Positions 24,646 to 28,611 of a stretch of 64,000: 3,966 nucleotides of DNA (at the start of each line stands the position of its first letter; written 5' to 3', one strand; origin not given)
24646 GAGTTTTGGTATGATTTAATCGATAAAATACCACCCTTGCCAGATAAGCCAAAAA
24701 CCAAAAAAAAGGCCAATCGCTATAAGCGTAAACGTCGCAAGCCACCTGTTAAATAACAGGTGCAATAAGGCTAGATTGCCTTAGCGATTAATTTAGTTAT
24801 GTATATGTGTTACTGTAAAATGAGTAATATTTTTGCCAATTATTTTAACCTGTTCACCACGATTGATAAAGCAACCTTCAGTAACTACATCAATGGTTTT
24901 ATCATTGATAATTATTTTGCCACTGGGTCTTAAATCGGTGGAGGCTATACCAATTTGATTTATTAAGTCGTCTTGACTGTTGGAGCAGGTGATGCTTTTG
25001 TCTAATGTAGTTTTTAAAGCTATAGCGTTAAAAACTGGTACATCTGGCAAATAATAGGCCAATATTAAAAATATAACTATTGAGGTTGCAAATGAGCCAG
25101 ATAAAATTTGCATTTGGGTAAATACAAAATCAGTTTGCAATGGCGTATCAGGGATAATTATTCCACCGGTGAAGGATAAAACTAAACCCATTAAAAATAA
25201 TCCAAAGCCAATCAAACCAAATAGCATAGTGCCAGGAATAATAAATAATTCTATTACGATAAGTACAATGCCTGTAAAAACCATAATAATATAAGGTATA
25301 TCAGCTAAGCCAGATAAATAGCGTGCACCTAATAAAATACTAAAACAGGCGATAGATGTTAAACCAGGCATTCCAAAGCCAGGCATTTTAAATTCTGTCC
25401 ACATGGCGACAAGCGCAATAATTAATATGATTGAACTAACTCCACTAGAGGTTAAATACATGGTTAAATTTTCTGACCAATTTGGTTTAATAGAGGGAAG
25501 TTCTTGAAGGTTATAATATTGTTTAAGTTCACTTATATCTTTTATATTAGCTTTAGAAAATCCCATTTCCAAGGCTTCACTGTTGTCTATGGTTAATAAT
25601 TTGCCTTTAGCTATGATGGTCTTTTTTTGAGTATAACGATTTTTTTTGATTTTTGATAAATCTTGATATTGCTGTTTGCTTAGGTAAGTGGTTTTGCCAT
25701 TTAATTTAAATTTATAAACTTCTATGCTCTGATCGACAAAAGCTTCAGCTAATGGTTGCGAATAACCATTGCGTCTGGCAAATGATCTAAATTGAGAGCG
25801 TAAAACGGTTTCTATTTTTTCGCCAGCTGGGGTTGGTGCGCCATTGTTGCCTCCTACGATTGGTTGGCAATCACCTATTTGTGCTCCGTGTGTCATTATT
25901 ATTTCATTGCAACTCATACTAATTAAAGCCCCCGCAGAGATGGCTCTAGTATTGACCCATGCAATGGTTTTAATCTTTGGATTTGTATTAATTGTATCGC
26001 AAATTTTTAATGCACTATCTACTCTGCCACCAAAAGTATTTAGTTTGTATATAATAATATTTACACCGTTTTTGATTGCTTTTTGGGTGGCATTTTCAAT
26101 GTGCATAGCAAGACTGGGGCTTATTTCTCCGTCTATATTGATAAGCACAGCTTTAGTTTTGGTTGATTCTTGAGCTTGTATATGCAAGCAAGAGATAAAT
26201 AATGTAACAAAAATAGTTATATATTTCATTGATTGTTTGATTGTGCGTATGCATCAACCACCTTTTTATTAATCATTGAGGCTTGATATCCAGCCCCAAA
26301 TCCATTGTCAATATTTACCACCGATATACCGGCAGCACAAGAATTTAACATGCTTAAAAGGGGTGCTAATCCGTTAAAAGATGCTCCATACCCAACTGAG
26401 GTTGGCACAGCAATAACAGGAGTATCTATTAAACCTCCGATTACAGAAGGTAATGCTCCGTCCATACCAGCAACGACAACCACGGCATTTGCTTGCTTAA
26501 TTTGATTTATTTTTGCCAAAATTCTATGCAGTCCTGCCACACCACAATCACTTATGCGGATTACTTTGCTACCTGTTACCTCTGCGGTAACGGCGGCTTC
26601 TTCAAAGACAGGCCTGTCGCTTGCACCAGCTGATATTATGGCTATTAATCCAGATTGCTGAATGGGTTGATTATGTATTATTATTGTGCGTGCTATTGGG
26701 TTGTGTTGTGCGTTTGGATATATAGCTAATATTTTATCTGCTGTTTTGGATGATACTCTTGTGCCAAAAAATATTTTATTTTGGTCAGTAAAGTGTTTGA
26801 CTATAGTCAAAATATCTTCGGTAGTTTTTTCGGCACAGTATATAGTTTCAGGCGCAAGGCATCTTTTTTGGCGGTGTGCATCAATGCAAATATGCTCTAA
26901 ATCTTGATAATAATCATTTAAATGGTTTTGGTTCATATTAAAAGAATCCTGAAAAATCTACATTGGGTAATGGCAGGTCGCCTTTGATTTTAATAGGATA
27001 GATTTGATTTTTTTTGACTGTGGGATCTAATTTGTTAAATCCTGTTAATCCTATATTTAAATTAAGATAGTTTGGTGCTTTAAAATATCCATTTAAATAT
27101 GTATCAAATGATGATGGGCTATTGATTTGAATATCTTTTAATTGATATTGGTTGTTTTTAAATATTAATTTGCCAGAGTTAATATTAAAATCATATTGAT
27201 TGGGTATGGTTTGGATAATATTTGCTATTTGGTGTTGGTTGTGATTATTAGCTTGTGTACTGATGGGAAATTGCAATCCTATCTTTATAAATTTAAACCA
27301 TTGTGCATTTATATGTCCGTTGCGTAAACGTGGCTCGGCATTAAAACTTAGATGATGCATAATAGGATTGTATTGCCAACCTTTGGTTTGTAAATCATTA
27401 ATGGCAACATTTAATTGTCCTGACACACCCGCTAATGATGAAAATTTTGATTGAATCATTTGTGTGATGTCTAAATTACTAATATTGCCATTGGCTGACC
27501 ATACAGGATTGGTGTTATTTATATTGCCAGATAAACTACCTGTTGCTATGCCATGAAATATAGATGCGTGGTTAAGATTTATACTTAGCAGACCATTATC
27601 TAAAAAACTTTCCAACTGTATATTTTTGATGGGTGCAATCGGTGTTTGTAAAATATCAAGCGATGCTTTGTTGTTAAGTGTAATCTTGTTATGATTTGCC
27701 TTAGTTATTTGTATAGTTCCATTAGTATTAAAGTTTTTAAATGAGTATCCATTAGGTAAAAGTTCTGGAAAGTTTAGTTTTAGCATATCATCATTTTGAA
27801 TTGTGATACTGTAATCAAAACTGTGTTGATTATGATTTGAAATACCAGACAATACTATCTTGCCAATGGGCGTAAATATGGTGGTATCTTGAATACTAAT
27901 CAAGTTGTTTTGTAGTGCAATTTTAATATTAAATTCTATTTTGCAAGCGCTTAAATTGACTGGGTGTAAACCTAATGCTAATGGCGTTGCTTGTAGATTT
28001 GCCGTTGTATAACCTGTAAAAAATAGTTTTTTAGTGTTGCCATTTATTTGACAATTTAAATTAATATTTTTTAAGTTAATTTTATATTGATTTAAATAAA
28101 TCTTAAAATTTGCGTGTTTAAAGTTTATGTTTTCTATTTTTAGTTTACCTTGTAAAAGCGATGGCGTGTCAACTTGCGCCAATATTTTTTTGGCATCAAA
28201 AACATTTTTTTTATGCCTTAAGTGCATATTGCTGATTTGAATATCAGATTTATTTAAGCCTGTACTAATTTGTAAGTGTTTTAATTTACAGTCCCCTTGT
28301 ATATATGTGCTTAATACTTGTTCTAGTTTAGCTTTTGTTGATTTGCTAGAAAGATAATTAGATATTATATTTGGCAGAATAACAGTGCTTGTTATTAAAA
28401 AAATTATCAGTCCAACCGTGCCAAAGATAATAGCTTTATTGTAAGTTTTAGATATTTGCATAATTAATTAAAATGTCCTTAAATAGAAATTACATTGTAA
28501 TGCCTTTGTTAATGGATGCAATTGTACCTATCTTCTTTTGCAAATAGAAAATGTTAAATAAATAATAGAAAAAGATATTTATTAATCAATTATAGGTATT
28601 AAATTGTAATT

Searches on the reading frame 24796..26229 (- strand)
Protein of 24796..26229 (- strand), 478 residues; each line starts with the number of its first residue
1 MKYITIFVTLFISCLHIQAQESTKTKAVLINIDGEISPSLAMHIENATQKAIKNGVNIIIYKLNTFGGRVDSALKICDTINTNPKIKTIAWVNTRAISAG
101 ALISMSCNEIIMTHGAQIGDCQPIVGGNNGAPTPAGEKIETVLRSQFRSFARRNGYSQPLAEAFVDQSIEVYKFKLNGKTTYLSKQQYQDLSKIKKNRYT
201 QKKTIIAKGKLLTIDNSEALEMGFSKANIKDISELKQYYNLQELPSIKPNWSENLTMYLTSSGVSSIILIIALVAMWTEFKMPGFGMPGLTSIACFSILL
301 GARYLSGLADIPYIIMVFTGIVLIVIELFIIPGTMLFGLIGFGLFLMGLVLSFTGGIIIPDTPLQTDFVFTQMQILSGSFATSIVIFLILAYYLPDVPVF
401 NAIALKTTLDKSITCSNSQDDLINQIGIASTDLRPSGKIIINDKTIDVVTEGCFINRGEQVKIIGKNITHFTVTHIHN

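Call 9: search_protein_families(library=pfam, proteins=[window:24796-26229:-], max_evalue=0.001)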
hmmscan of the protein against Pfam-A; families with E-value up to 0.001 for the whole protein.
window:24796-26229:- (478 aa): 5 families
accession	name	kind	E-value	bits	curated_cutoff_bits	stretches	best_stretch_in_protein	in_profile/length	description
PF25145.1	NfeD1b_N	-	8.5e-35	120.5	40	1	29-186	4-157/189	NfeD1b, N-terminal domain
PF24961.1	NfeD_membrane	-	1e-14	55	26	1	264-389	2-116/119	NfeD integral membrane domain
PF01957.25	NfeD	-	1.5e-08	35.1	29.1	1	420-465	2-47/57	NfeD-like C-terminal, partner-binding domain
PF00574.28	CLP_protease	-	0.00017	22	20.2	1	53-119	44-110/182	Clp protease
PF01972.22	SDH_protease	-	0.00044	19.8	31.3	1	63-127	98-161/286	ClpP-like SDH-type serine proteinase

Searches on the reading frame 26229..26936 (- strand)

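Call 9: search_protein_families(library=pfam, proteins=[window:26229-26936:-], max_evalue=0.001)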
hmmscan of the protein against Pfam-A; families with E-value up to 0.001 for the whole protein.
window:26229-26936:- (236 aa): 1 family
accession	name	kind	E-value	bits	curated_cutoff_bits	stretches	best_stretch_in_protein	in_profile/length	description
PF00731.26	AIRC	-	7.9e-12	45.4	30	1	98-222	2-126/148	AIR carboxylase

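Call 64: search_protein_families(library=ncbifam, proteins=[window:26229-26936:-], max_evalue=0.01)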
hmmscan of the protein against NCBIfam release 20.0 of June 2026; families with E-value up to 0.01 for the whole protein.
window:26229-26936:- (236 aa): 2 families
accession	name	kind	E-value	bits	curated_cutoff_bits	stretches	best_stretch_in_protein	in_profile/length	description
NF033503.1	LarB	equivalog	5.4e-84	281.1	175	1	18-224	1-208/209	nickel pincer cofactor biosynthesis protein LarB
TIGR01162.1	purE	equivalog_domain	7.5e-06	25.5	149.6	1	99-221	2-124/156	5-(carboxyamino)imidazole ribonucleotide mutase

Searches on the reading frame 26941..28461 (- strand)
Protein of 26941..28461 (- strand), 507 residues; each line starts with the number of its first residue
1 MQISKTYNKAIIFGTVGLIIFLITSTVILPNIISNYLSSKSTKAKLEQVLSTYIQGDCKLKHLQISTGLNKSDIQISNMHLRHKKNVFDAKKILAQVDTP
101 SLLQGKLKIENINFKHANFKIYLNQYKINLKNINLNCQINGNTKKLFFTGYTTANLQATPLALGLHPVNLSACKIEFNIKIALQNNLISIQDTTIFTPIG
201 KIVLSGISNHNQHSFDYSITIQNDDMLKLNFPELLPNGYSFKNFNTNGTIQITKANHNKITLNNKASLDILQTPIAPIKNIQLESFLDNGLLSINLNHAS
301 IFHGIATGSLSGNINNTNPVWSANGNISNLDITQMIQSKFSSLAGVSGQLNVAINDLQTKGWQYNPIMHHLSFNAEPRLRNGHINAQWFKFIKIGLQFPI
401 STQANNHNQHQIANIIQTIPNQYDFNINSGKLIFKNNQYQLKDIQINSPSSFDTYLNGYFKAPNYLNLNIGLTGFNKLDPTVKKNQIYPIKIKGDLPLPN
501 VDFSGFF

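Call 9: search_protein_families(library=pfam, proteins=[window:26941-28461:-], max_evalue=0.001)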
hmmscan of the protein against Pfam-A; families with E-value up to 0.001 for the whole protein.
window:26941-28461:- (507 aa): 0 families

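Call 63: search_solved_structures(query=window:26941-28461:-, max_evalue=1)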
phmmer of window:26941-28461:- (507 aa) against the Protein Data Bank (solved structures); distinct sequences matched with E-value up to 1: 0.

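Call 64: search_protein_families(library=ncbifam, proteins=[window:26941-28461:-], max_evalue=0.01)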
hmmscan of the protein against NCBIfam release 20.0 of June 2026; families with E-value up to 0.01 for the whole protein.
window:26941-28461:- (507 aa): 0 families
